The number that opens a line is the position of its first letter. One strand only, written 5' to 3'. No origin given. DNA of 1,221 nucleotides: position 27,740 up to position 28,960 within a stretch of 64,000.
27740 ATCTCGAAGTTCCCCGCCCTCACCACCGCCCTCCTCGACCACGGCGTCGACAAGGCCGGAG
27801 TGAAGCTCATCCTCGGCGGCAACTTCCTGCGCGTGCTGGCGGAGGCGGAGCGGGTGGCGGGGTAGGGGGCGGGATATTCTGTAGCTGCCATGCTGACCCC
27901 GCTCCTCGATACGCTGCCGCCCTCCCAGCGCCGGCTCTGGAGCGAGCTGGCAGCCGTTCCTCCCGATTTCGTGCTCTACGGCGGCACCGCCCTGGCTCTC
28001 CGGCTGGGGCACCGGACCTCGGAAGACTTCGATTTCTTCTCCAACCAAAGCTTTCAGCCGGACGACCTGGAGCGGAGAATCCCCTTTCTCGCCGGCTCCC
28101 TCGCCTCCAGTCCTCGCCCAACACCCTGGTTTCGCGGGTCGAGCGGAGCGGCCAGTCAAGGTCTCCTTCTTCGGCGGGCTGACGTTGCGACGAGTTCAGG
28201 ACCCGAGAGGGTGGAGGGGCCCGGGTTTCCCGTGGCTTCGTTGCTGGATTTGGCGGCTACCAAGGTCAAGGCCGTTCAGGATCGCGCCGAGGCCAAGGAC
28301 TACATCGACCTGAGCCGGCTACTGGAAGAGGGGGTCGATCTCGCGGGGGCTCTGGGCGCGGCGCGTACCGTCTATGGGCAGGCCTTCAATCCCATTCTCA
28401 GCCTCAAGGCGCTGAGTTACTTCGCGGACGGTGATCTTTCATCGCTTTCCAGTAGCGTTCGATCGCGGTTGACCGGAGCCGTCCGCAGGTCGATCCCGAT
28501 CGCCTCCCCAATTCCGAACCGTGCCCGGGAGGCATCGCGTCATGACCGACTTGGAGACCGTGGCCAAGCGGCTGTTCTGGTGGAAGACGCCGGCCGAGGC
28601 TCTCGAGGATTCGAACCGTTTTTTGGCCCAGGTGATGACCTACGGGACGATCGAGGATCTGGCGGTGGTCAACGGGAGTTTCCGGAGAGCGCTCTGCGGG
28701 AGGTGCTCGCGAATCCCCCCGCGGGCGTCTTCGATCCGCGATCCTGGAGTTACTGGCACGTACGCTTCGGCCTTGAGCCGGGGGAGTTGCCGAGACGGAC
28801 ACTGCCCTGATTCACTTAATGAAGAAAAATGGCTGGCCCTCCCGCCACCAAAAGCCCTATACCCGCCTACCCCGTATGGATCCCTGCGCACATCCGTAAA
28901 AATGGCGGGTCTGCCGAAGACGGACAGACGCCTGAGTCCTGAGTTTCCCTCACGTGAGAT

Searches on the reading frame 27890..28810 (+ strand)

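Call 80: search_protein_families(library=pfam, proteins=[window:27890-28810:+], max_evalue=0.001)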
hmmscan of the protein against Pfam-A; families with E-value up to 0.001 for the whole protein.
window:27890-28810:+ (306 aa): 1 family
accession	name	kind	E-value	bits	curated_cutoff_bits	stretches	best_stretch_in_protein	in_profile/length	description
PF08843.17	AbiEii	-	1.8e-18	67.8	22.5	2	20-72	8-64/238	Nucleotidyl transferase AbiEii toxin, Type IV TA system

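Call 96: search_protein_families(library=padloc, proteins=[window:27890-28810:+], max_evalue=0.001)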
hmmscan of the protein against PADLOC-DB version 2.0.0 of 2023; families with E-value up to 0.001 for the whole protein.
window:27890-28810:+ (306 aa): 7 families
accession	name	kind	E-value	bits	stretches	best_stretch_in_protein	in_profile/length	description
PDLC02298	AbiEii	-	8.7e-06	23.3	0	114-166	126-180/220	AbiEii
PDLC02307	AbiEii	-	1.6e-05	22.8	0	26-53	22-50/219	AbiEii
PDLC02291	AbiEii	-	3.9e-05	21.1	1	15-63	45-90/310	AbiEii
PDLC02328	AbiEii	-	0.00015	19.7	0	27-52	15-41/203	AbiEii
PDLC02304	AbiEii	-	0.00026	19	0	117-147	160-190/260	AbiEii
PDLC02303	AbiEii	-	0.00037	18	0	118-148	155-185/249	AbiEii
PDLC02323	AbiEii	-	0.00043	18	0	120-153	159-192/248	AbiEii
